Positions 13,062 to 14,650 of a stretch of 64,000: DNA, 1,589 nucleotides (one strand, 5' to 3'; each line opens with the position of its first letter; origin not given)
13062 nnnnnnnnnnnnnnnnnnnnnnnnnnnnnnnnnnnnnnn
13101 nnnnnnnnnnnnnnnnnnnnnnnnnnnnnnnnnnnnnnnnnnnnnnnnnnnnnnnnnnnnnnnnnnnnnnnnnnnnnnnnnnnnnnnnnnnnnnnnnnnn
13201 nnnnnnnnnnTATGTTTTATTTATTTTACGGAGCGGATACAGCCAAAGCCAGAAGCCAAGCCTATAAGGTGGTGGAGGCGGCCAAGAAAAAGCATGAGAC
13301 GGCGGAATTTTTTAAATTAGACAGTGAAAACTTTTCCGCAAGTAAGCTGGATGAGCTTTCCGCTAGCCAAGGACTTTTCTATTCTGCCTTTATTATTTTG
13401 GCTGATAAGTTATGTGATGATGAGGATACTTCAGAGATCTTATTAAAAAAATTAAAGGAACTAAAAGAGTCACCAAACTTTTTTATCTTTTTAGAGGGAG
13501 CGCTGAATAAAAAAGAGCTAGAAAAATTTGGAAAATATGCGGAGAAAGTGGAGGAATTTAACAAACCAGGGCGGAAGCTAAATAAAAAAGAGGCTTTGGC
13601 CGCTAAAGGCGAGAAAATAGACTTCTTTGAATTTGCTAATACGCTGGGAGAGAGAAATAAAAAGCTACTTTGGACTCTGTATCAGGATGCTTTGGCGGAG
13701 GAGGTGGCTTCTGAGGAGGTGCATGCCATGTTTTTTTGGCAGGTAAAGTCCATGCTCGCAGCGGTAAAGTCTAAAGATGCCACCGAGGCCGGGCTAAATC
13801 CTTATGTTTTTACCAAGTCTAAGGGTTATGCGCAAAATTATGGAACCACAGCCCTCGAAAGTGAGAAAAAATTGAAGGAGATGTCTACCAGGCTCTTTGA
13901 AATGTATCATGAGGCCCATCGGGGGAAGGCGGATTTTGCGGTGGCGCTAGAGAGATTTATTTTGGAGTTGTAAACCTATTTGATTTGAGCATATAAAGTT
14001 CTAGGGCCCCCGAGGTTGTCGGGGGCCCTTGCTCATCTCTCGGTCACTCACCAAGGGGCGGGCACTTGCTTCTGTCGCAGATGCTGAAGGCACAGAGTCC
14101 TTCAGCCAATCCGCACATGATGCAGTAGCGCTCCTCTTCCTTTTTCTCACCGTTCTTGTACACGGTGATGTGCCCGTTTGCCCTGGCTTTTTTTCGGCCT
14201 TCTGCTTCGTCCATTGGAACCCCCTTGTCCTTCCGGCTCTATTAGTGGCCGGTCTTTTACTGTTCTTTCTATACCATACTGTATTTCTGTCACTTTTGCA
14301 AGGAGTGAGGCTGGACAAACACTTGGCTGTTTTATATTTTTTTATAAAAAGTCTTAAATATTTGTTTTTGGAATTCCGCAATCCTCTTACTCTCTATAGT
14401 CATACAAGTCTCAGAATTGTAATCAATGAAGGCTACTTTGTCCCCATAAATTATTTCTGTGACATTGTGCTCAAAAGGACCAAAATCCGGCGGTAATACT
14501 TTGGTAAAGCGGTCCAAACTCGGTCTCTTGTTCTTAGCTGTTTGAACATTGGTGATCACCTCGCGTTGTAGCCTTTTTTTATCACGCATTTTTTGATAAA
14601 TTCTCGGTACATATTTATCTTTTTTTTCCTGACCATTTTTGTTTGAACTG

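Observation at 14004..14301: GC-rich mini-cassette encoding a 56-aa Cys-rich peptide downstream of a TrmB-family regulator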

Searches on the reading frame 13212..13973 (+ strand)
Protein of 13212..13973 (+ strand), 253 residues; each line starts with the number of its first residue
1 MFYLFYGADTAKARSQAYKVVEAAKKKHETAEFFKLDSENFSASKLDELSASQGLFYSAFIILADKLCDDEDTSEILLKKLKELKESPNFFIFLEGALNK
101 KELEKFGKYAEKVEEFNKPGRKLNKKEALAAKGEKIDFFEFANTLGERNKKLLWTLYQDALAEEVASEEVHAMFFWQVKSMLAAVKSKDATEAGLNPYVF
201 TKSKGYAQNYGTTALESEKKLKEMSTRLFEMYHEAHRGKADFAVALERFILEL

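Call 9: search_protein_families(library=pfam, proteins=[window:13212-13973:+], max_evalue=1)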
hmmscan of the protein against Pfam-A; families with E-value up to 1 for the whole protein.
window:13212-13973:+ (253 aa): 2 families
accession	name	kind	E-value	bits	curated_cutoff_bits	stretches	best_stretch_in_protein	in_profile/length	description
PF21694.2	DNA_pol3_delta_C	-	0.00014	22.2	27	1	137-253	3-121/121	DNA polymerase III delta subunit, C-terminal domain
PF19038.6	Fuz_longin_3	-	0.098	13.8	24.3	0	146-178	27-58/102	Third Longin domain of FUZ, MON1 and HPS1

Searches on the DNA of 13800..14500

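Call 6: search_rna_families(source=window, start=13800, end=14500, threshold=evalue, max_evalue=10, show_alignments=3)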
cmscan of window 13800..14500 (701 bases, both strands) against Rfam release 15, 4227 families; matches with E-value up to 10: 6.
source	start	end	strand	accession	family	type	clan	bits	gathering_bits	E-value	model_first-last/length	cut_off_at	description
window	14324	14385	-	RF02582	tsr33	Gene; sRNA;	-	21.8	109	3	1-85/85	no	S. aureus tsr33 small RNA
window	13989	14059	-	RF00236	ctRNA_pGA1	Gene; antisense;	-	19.7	45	0.24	1-79/79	no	ctRNA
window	14296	14381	+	RF01428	snoR128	Gene; snRNA; snoRNA; CD-box;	-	19.2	40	6.6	1-91/91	no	small nucleolar RNA snoR128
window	13891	13916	-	RF02974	Fibro-purF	Cis-reg;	-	13.3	60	4.6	1-75/75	no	Fibro-purF RNA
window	14047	14197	-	RF01969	RMST_8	Gene; lncRNA;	-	13.1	80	8.4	1-143/143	no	Rhabdomyosarcoma 2 associated transcript conserved region 8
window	13982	14028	-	RF01833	astro_FSE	Cis-reg; frameshift_element;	-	10.6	70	8.6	1-55/55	no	ribosomal frameshift site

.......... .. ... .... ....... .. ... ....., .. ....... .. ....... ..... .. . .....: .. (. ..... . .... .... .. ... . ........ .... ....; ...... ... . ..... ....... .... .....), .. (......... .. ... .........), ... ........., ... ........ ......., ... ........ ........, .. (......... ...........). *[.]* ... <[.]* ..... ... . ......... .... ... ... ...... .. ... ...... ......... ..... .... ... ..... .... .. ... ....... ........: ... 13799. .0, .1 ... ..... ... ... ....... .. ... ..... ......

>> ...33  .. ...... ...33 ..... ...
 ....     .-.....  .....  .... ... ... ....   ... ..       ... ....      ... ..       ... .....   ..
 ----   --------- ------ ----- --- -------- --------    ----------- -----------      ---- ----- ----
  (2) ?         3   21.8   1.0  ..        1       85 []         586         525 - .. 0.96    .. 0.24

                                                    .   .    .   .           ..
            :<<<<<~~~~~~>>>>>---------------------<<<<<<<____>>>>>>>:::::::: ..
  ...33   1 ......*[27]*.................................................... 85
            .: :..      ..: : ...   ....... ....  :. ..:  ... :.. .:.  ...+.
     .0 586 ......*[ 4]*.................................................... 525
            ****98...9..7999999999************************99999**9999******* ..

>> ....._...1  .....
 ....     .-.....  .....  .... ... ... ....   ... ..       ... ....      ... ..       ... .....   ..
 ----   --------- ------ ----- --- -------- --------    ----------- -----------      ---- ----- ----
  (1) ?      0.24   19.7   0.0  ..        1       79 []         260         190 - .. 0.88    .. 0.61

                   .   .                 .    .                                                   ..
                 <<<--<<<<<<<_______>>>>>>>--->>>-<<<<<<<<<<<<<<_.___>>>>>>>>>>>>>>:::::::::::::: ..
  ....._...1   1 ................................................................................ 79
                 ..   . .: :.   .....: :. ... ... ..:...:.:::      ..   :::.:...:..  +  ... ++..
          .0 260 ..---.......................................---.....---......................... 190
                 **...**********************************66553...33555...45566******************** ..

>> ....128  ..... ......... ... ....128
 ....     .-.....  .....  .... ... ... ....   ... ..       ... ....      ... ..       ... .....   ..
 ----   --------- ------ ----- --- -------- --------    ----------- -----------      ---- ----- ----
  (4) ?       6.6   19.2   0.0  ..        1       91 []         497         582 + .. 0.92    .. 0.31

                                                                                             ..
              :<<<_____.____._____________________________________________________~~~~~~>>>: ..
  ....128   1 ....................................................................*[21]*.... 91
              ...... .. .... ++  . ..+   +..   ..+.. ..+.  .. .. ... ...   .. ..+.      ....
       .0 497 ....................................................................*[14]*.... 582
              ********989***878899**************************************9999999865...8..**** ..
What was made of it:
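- On Known RNA family (Rfam 15): Only chance-level matches at E<=10 (call 6).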
